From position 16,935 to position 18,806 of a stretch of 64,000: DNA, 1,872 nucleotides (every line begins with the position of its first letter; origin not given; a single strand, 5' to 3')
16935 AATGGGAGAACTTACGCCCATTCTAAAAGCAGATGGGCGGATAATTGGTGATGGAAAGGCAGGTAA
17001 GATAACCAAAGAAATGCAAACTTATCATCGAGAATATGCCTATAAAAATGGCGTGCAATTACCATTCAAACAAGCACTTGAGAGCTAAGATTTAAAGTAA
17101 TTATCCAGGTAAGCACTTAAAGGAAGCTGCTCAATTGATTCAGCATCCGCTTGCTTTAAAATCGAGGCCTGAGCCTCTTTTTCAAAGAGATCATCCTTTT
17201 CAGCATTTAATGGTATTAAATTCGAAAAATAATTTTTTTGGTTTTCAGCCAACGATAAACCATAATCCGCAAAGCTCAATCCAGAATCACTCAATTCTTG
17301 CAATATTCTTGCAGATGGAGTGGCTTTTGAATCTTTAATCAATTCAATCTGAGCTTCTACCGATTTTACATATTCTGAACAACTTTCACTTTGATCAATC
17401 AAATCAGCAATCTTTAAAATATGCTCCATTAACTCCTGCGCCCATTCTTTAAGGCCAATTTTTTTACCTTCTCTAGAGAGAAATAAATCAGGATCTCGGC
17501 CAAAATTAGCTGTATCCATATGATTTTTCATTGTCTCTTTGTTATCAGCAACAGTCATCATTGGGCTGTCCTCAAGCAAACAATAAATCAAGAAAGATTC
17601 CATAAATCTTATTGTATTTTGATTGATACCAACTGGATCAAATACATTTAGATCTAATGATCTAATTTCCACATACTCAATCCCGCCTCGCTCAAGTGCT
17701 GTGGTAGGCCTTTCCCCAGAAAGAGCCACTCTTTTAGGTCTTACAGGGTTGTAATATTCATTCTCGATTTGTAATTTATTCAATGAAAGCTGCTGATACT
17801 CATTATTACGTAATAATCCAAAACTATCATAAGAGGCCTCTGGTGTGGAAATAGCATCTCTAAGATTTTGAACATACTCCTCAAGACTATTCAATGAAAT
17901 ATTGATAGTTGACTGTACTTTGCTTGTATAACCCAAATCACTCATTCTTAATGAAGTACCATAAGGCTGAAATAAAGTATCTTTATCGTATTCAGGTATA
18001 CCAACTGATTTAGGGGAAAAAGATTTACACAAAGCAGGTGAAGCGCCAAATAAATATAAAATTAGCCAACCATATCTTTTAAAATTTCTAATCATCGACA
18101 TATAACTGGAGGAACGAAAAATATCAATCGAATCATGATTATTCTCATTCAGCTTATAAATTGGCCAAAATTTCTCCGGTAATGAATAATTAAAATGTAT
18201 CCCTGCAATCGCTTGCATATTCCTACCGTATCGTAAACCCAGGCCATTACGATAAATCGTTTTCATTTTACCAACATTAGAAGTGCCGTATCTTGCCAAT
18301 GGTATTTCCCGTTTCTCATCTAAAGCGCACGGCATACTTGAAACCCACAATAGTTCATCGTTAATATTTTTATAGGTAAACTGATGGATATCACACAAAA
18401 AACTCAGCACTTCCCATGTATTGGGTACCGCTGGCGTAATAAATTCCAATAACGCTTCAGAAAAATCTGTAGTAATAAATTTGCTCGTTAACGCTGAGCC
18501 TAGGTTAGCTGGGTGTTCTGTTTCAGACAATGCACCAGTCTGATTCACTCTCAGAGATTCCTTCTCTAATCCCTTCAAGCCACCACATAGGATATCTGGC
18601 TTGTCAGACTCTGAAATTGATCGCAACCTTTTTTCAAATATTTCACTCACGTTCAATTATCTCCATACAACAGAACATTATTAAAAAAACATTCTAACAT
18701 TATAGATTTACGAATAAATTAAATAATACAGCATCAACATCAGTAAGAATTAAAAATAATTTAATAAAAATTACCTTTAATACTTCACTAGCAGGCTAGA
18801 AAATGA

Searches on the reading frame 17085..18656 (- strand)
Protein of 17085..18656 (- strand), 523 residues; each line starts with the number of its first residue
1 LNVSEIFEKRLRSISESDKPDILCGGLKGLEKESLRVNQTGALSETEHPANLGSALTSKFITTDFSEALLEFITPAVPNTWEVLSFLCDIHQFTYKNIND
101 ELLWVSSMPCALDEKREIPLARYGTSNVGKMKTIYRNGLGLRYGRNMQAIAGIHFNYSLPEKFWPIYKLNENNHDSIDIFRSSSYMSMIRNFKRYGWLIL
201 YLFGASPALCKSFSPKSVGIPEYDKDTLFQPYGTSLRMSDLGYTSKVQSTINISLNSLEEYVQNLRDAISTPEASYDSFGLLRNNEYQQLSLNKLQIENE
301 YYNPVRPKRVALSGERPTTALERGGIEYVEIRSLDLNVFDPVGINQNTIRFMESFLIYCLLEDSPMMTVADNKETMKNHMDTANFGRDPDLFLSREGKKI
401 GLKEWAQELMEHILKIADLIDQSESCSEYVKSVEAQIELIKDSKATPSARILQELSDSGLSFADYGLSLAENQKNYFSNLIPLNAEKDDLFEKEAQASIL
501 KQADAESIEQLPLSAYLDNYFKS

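Call 25: search_protein_families(library=ncbifam, proteins=[window:17085-18656:-], max_evalue=1e-20)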
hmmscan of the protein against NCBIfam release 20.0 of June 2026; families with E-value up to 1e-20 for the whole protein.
window:17085-18656:- (523 aa): 3 families
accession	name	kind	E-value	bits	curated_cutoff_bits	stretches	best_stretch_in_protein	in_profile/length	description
TIGR01434.1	glu_cys_ligase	equivalog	3.9e-170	566.8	393.3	1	18-519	9-511/512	glutamate--cysteine ligase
NF002688.0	PRK02471.1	equivalog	1.6e-84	284.7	425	1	14-476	7-417/756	bifunctional glutamate--cysteine ligase GshA/glutathione synthetase GshB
TIGR01435.1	glu_cys_lig_rel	equivalog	4.9e-54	183.7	656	1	26-456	8-384/719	bifunctional glutamate--cysteine ligase/glutathione synthetase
